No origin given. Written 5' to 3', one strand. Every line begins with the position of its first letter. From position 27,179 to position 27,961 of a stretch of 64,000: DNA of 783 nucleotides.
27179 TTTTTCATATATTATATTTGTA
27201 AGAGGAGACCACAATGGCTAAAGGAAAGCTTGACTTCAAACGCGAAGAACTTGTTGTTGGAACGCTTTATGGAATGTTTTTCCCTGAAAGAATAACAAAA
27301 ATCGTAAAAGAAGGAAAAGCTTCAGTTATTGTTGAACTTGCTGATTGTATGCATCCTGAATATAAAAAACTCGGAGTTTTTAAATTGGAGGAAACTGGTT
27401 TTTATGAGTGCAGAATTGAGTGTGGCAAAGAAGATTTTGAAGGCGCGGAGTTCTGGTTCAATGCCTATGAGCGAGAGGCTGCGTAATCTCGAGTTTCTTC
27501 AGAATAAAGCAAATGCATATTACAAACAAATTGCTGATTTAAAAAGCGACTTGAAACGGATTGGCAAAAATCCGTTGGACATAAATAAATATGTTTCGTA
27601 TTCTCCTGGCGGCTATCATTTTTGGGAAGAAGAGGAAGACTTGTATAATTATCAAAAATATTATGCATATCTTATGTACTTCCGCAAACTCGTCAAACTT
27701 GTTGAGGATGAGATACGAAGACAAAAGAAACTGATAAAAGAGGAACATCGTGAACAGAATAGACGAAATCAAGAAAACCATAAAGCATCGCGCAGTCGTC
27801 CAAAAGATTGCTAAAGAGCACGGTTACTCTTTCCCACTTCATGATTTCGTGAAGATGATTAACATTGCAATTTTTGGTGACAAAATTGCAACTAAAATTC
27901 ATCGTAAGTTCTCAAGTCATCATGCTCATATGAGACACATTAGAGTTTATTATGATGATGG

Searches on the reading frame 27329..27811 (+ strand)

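Call 60: search_protein_families(library=pfam, proteins=[window:27329-27811:+], max_evalue=0.01)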
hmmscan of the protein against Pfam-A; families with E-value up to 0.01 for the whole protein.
window:27329-27811:+ (161 aa): 1 family
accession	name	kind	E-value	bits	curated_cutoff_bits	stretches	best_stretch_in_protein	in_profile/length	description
PF25762.1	HAUS1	-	0.0027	18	40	1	42-80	160-198/236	HAUS augmin-like complex subunit 1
